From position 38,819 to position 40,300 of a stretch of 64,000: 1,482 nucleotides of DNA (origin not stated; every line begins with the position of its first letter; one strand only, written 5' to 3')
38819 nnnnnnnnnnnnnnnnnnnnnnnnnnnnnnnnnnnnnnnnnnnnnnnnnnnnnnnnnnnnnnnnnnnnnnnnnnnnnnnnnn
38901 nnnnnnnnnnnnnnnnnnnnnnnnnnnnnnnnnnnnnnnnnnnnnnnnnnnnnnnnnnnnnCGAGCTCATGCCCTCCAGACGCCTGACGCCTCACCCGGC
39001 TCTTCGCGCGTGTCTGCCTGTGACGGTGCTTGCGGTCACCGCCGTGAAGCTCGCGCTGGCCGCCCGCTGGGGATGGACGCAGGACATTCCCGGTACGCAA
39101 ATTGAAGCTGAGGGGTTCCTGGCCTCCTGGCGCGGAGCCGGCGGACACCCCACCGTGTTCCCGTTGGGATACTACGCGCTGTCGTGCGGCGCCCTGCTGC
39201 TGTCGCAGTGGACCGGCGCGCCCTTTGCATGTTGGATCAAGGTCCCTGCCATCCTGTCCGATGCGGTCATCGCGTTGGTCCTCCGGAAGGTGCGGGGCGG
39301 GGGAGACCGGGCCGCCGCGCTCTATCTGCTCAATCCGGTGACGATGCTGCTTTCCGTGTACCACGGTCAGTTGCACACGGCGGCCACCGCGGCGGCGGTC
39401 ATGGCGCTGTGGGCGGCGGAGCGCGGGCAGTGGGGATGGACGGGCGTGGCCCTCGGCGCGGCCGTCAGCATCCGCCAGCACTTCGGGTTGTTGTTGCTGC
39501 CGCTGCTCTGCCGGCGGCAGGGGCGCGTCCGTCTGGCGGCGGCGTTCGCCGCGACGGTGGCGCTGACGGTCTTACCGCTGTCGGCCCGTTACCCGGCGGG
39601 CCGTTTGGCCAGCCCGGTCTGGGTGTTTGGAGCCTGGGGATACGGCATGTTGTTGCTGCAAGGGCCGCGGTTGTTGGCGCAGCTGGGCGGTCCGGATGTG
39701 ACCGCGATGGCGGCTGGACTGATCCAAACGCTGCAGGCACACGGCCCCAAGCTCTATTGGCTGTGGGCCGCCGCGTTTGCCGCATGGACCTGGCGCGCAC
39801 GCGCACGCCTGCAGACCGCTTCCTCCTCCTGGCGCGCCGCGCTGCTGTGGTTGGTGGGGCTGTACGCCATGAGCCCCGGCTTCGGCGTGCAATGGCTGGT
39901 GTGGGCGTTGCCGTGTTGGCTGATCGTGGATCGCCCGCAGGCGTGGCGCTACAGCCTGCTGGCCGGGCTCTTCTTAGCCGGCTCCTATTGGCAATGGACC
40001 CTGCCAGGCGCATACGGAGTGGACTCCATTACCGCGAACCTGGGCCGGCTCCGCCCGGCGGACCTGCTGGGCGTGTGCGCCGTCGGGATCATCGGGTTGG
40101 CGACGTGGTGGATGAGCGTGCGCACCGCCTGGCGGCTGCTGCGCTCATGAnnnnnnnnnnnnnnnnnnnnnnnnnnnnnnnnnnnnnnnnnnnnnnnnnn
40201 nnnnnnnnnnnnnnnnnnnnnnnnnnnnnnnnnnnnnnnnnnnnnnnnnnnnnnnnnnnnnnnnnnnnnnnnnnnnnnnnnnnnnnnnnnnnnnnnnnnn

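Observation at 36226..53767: Three GT-C-fold membrane glycosyltransferases with two polyprenol-phosphate sugar synthases; one pair divergently arranged with the only minus-strand gene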

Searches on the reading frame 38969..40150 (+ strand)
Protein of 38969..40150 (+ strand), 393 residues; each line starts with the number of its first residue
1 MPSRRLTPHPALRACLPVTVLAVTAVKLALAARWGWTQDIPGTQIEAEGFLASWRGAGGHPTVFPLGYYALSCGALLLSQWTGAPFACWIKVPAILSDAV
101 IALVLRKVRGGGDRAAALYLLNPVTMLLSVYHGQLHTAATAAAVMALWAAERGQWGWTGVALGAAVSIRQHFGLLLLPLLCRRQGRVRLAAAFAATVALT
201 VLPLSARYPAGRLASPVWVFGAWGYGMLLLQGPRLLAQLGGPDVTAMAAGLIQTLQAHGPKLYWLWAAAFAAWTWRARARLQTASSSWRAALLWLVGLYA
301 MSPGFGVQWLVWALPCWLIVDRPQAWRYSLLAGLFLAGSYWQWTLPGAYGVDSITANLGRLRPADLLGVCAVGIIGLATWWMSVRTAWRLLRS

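Call 7: search_protein_families(library=pfam, proteins=[window:38969-40150:+], max_evalue=0.01)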
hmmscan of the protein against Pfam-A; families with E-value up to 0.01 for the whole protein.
window:38969-40150:+ (393 aa): 2 families
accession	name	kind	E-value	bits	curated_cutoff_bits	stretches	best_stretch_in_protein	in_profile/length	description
PF09594.16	GT87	-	2.2e-05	24.8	25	1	84-293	21-231/237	Glycosyltransferase family 87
PF06728.19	PIG-U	-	0.00016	21.4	24.5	1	115-183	124-193/378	GPI transamidase subunit PIG-U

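Call 8: search_protein_families(library=ncbifam, proteins=[window:38969-40150:+], max_evalue=0.001)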
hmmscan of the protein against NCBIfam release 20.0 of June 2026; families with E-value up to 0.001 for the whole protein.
window:38969-40150:+ (393 aa): 0 families

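Call 12: search_solved_structures(query=window:38969-40150:+, max_evalue=1, show_alignments=1)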
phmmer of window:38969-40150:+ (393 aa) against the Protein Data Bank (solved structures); distinct sequences matched with E-value up to 1: 0.

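Call 19: find_homologous_proteins(query=window:38969-40150:+, max_evalue=0.001)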
Query window:38969-40150:+ (393 aa): 49 proteins with E <= 0.001 among 8000 candidates.
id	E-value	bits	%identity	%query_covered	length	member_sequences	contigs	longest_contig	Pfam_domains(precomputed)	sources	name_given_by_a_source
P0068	8.5e-252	854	99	100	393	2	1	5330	PF09594.17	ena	-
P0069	2.2e-127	444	59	96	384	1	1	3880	-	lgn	-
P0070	1.5e-122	428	60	95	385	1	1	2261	-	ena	-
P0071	4.3e-121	423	58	94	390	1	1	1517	PF09594.17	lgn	-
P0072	2.5e-120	421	56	95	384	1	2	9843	PF09594.17,PF06728.20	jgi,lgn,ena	-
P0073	7.1e-120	419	57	94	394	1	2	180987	-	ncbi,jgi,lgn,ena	-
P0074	2.1e-118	414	54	95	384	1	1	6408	-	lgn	-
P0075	5.5e-117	410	57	95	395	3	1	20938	-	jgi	-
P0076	1.2e-115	405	55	95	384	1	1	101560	PF09594.17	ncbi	-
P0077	4.1e-110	387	55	95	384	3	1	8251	-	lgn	-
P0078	2.2e-101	358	63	76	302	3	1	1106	-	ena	-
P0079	3.1e-101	358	53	95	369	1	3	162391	-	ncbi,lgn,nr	ncbi:MAG: hypothetical protein HY737_01140 [Candidatus Omnitrophica bacterium]|nr:hypothetical prote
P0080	7.5e-101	356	53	94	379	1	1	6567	-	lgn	-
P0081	1.6e-98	349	50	87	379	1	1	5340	-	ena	-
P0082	1.7e-98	349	50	95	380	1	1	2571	PF09594.17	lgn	-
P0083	3.9e-97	344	49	96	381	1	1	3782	PF09594.17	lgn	-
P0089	3.6e-89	318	49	94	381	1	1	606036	-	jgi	-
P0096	2.8e-83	299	47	99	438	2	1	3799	PF09594.17,PF06728.20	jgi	-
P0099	1.9e-81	293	47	96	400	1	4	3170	PF09594.17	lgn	-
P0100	2.5e-81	292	45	96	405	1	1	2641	PF09594.17,PF06728.20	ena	-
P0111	5.4e-74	268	40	95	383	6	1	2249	PF09594.17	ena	-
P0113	2.3e-73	266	44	94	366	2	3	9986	PF09594.17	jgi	jgi:hypothetical protein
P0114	4.7e-71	258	42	96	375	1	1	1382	PF09594.17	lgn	-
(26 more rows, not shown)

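Call 20: find_encoding_contigs(protein=P0089, flank=9000, max_places=1)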
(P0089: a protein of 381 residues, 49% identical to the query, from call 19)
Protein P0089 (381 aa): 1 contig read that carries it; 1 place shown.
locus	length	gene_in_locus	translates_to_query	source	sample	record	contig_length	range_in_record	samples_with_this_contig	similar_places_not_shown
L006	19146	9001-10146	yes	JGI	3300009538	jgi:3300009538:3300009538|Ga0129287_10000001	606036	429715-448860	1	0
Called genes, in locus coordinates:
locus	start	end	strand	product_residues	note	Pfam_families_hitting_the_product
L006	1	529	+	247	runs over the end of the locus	PF01370:Epimerase, PF16363:GDP_Man_Dehyd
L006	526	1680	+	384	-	PF13477:Glyco_trans_4_2 (weak), PF13439:Glyco_transf_4, PF13579:Glyco_trans_4_4, PF20706:GT4-conflict, PF00534:Glycos_transf_1, PF13692:Glyco_trans_1_4, PF13524:Glyco_trans_1_2 (weak)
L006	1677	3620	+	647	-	PF00551:Formyl_trans_N, PF01522:Polysacc_deac_1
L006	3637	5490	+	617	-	PF00534:Glycos_transf_1 (weak), PF13692:Glyco_trans_1_4, PF13524:Glyco_trans_1_2 (weak), PF02698:DUF218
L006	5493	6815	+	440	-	PF13231:PMT_2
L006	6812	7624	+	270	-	PF00535:Glycos_transf_2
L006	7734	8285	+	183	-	PF08241:Methyltransf_11, PF08242:Methyltransf_12 (weak), PF13489:Methyltransf_23, PF13847:Methyltransf_31 (weak)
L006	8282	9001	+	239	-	PF00535:Glycos_transf_2, PF10111:Glyco_tranf_2_2 (weak), PF13641:Glyco_tranf_2_3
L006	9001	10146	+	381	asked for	-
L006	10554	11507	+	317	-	-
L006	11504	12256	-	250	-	PF00535:Glycos_transf_2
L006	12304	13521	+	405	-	PF13439:Glyco_transf_4, PF13579:Glyco_trans_4_4, PF20706:GT4-conflict, PF00534:Glycos_transf_1, PF13692:Glyco_trans_1_4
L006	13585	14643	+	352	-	PF01073:3Beta_HSD, PF01370:Epimerase, PF02719:Polysacc_synt_2, PF04321:RmlD_sub_bind (weak), PF16363:GDP_Man_Dehyd, PF07993:NAD_binding_4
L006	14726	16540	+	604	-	PF00953:Glycos_transf_4, PF13727:CoA_binding_3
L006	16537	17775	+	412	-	PF04932:Wzy_C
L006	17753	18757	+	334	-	PF01075:Glyco_transf_9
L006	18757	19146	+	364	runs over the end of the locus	PF01075:Glyco_transf_9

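Call 21: find_encoding_contigs(protein=P0079, flank=9000, max_places=1)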
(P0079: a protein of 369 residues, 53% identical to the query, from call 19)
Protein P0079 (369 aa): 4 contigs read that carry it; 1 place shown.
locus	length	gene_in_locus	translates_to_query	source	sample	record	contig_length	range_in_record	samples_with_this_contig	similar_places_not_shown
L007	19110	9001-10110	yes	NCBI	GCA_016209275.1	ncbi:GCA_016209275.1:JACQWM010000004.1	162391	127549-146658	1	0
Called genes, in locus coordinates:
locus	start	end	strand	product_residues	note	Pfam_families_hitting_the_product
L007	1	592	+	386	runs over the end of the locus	PF01041:DegT_DnrJ_EryC1, PF00155:Aminotran_1_2 (weak)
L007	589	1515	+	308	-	PF00535:Glycos_transf_2, PF10111:Glyco_tranf_2_2, PF13641:Glyco_tranf_2_3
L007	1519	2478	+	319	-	PF01073:3Beta_HSD, PF01370:Epimerase, PF02719:Polysacc_synt_2 (faint), PF04321:RmlD_sub_bind, PF16363:GDP_Man_Dehyd, PF07993:NAD_binding_4 (faint), PF13460:NAD_binding_10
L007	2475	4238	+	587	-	PF02543:Carbam_trans_N, PF16861:Carbam_trans_C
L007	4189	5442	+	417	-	PF13439:Glyco_transf_4, PF13579:Glyco_trans_4_4, PF20706:GT4-conflict, PF00534:Glycos_transf_1, PF13692:Glyco_trans_1_4, PF13524:Glyco_trans_1_2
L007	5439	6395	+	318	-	PF01522:Polysacc_deac_1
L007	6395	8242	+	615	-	PF00534:Glycos_transf_1 (weak), PF13692:Glyco_trans_1_4, PF13524:Glyco_trans_1_2, PF02698:DUF218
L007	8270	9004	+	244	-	PF00535:Glycos_transf_2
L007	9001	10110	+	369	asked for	-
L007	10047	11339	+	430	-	-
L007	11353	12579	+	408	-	PF13439:Glyco_transf_4, PF13579:Glyco_trans_4_4, PF20706:GT4-conflict, PF00534:Glycos_transf_1, PF13692:Glyco_trans_1_4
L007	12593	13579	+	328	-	PF01073:3Beta_HSD, PF01370:Epimerase, PF02719:Polysacc_synt_2, PF04321:RmlD_sub_bind, PF16363:GDP_Man_Dehyd, PF07993:NAD_binding_4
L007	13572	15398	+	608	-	PF00953:Glycos_transf_4, PF13727:CoA_binding_3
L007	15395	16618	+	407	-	PF04932:Wzy_C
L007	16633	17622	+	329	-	PF01075:Glyco_transf_9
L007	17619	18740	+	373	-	PF01075:Glyco_transf_9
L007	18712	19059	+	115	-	-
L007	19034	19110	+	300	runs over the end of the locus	PF13524:Glyco_trans_1_2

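Call 22: find_encoding_contigs(protein=P0073, flank=9000, max_places=1)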
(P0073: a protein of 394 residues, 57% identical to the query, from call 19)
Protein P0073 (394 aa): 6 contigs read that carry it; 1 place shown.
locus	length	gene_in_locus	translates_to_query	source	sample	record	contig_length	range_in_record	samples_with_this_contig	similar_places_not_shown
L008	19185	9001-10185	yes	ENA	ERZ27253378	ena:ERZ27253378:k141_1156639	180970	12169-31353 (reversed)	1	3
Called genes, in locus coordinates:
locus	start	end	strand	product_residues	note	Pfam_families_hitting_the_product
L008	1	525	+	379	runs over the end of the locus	PF13439:Glyco_transf_4, PF13579:Glyco_trans_4_4, PF00534:Glycos_transf_1, PF13692:Glyco_trans_1_4, PF13524:Glyco_trans_1_2 (faint)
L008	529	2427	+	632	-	PF13522:GATase_6, PF13537:GATase_7, PF00733:Asn_synthase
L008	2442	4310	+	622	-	PF00551:Formyl_trans_N, PF01522:Polysacc_deac_1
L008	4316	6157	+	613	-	PF00534:Glycos_transf_1, PF13692:Glyco_trans_1_4, PF13524:Glyco_trans_1_2, PF02698:DUF218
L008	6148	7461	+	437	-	PF13231:PMT_2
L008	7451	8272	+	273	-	PF00535:Glycos_transf_2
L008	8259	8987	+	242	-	PF13489:Methyltransf_23, PF07021:MetW, PF13847:Methyltransf_31 (weak), PF08241:Methyltransf_11, PF08242:Methyltransf_12, PF13649:Methyltransf_25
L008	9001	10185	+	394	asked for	-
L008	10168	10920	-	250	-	-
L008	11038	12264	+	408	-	PF13439:Glyco_transf_4, PF13579:Glyco_trans_4_4, PF20706:GT4-conflict (weak), PF00534:Glycos_transf_1, PF13692:Glyco_trans_1_4, PF13524:Glyco_trans_1_2 (weak)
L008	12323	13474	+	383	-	PF01073:3Beta_HSD, PF01370:Epimerase, PF02719:Polysacc_synt_2, PF04321:RmlD_sub_bind, PF13460:NAD_binding_10 (weak), PF16363:GDP_Man_Dehyd, PF07993:NAD_binding_4, PF02719:Polysacc_synt_2 (weak)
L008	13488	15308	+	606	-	PF00953:Glycos_transf_4, PF13727:CoA_binding_3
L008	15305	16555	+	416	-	PF04932:Wzy_C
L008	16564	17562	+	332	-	PF01075:Glyco_transf_9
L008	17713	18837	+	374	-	PF01075:Glyco_transf_9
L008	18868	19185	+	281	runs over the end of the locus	PF00535:Glycos_transf_2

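Call 27: search_solved_structures(query=A2, max_evalue=1, show_alignments=2)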
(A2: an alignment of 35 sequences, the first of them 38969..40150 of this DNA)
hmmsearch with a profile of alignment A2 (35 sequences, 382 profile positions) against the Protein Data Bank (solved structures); distinct sequences matched with E-value up to 1: 3.
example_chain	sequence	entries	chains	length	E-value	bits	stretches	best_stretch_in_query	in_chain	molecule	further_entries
4yuu_J1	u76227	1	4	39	0.49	12.4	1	302-328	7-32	Photosystem II reaction center protein J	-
3p3q_A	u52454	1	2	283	0.76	11.8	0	323-367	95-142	MmoQ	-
3ljx_A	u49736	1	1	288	0.77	11.7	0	323-367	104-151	MmoQ Response regulator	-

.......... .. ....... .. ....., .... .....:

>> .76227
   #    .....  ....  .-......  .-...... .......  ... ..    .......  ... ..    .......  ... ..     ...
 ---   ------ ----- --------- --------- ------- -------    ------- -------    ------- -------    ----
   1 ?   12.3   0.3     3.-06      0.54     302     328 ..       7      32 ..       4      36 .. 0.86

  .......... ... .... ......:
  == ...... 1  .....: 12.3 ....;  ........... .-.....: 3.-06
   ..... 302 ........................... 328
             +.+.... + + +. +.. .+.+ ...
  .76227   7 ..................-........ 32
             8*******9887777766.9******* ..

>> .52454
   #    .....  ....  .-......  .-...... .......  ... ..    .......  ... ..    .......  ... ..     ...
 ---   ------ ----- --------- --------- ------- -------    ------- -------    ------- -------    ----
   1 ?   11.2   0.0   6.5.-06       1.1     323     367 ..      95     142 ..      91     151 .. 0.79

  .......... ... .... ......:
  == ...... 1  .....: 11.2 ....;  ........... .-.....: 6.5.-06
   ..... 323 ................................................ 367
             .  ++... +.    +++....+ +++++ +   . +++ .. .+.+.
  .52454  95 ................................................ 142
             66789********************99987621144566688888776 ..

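Call 37: predict_structure(alignment_id=A2)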
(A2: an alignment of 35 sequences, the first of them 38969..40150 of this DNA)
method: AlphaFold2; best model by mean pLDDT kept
length: 393 residues; sequences in the alignment: 35
mean_pLDDT: 91.1   pTM: 0.91
mean pLDDT of the five models: 91.1, 89.0, 88.9, 88.5, 88.3
residues with pLDDT >= 90: 289; 70-90: 86; 50-70: 16; < 50: 2
segments of 3 or more residues with pLDDT < 50: none
pLDDT, mean of each block of 10 residues (from residue 1): 65 88 97 89 93 83 85 98 97 98 97 96 94 94 98 98 96 97 96 96 83 71 77 89 90 89 94 97 95 95 72 94 95 92 93 89 94 91 95 94
secondary structure, 60 per line:
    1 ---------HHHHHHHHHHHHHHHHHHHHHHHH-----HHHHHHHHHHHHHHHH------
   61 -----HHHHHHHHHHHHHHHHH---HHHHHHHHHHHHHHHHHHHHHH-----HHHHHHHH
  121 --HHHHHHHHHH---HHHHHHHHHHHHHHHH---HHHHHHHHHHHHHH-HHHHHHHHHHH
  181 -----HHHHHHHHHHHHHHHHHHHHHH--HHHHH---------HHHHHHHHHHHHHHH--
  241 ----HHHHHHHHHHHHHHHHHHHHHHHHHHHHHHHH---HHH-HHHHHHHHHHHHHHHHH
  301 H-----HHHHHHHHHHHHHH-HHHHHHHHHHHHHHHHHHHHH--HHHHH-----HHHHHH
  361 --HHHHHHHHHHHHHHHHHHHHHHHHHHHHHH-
elements in order: H10-33 H39-54 H66-82 H86-107 H113-120 H123-132 H136-151 H155-168 H170-180 H186-207 H210-214 H224-238 H245-276 H284-301 H307-320 H322-342 H345-349 H355-360 H363-392

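Call 40: fold_search(model_id=the predicted structure, library=pdb)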
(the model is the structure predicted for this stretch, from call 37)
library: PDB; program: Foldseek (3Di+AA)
matches with E <= 10: 205; with E <= 0.001: 2
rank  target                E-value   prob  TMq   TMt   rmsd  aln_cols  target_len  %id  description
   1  9dm5                  1.6e-04  1.00  0.52  0.53   7.8       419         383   20  Product-Bound mannosyltransferase PimE (released 2025-06-25)
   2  7w72_U                9.7e-04  1.00  0.49  0.46   8.7       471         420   13  Structure of a human glycosylphosphatidylinositol (GPI) transamidase (released 2022-02-16)
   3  8imx_U                1.6e-03  1.00  0.51  0.48   8.5       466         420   12  Cryo-EM structure of GPI-T with a chimeric GPI-anchored protein (released 2023-08-16)
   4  9wno_A                3.1e-03  1.00  0.56  0.54   7.3       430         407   12  Cryo-EM structure of Candida glabrata GPI mannosyltransferase I bound to Dol-P-Man (released 2025-12-03)
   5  9ub7_B                3.3e-03  1.00  0.55  0.55   9.1       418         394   15  Structure of glycosylphosphatidylinositol transamidase,state 1 (released 2026-04-08)
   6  5ezm                  3.5e-03  1.00  0.49  0.38  11.2       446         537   15  Crystal Structure of ArnT from Cupriavidus metallidurans in the apo state (released 2016-02-17)
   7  8pn9_A                9.7e-03  1.00  0.42  0.27  20.6       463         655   12  Structure of human oligosaccharyltransferase OST-A complex bound to NGI-1 (released 2024-05-08)
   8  9s6u_A                1.0e-02  1.00  0.46  0.34  16.2       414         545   13  Ternary cryo-EM structure of human ALG9 with Dol25-PP-GlcNAc2Man8, Dol25-P-Man and Fab (released 2026-03-18)
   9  9dlh                  1.5e-02  1.00  0.45  0.32  13.3       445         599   14  donor substrate analog-bound AftB (released 2025-06-25)
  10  9s6t_A                1.8e-02  1.00  0.42  0.36  15.4       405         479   14  Ternary cryo-EM structure of chicken ALG12 with Dol25-PP-GlcNAc2Man7, Dol25-P-Man, and Fab (released 2026-03-18)
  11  7oci_F                3.3e-02  1.00  0.44  0.29  19.1       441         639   14  Cryo-EM structure of yeast Ost6p containing oligosaccharyltransferase complex (released 2022-02-16)
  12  9dlf_C                3.6e-02  1.00  0.45  0.31  15.0       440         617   16  Arabinosyltransferase AftB in complex with Fab_B3 (released 2025-06-25)
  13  6ftg_5                4.6e-02  0.99  0.42  0.28  20.3       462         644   12  Subtomogram average of OST-containing ribosome-translocon complexes from canine rough microsomal membranes (released 2018-03-21)
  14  8age_A                4.6e-02  0.99  0.42  0.28  19.1       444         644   14  Structure of yeast oligosaccharylransferase complex with acceptor peptide bound (released 2022-12-07)
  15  6s7t_A                7.0e-02  0.95  0.39  0.24  20.1       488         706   15  Cryo-EM structure of human oligosaccharyltransferase complex OST-B (released 2019-12-18)
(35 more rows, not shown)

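Call 71: search_protein_families(library=ncbifam, proteins=[L006:1677-3620:+], max_evalue=0.00001)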
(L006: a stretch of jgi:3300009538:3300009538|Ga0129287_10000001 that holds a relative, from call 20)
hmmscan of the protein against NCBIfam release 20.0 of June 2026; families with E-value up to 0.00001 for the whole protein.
L006:1677-3620:+ (647 aa): 11 families
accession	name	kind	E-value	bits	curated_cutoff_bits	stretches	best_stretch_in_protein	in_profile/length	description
TIGR03938.2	deacetyl_PgaB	equivalog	4.2e-25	88.1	321.9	2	318-412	2-97/621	poly-beta-1,6-N-acetyl-D-glucosamine N-deacetylase PgaB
TIGR03933.1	PIA_icaB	equivalog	1.7e-16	60.5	248.35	1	342-422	35-115/245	intercellular adhesin biosynthesis polysaccharide N-deacetylase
NF011177.0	PRK14582.1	equivalog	1.1e-13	50.4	923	1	341-415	68-142/671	poly-beta-1,6-N-acetyl-D-glucosamine N-deacetylase PgaB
TIGR00460.1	fmt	equivalog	1.3e-11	44.2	201.5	1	139-264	84-207/315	methionyl-tRNA formyltransferase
NF011176.0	PRK14581.1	equivalog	3.1e-11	42.1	1091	1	336-415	63-142/673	poly-beta-1,6-N-acetyl-D-glucosamine N-deacetylase PgaB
TIGR00639.1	PurN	equivalog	2.6e-09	36.9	150.1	1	159-244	103-188/192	phosphoribosylglycinamide formyltransferase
NF005414.0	PRK06988.1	equivalog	1.2e-08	34.3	316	1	114-261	55-203/311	formyltransferase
NF005755.0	PRK07579.1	equivalog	2.2e-08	34.2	238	1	155-263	83-189/245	dTDP-4-amino-4,6-dideoxyglucose formyltransferase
NF005998.1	PRK08125.1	equivalog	2.2e-08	32.9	777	1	112-264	51-204/649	bifunctional UDP-4-amino-4-deoxy-L-arabinose formyltransferase/UDP-glucuronic acid oxidase ArnA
TIGR02764.1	spore_ybaN_pdaB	equivalog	2.4e-07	30.7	237.4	1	508-580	51-123/191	polysaccharide deacetylase family sporulation protein PdaB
TIGR04243.1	nodulat_NodB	equivalog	5.1e-07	29.4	240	0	516-578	55-118/197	chitooligosaccharide deacetylase NodB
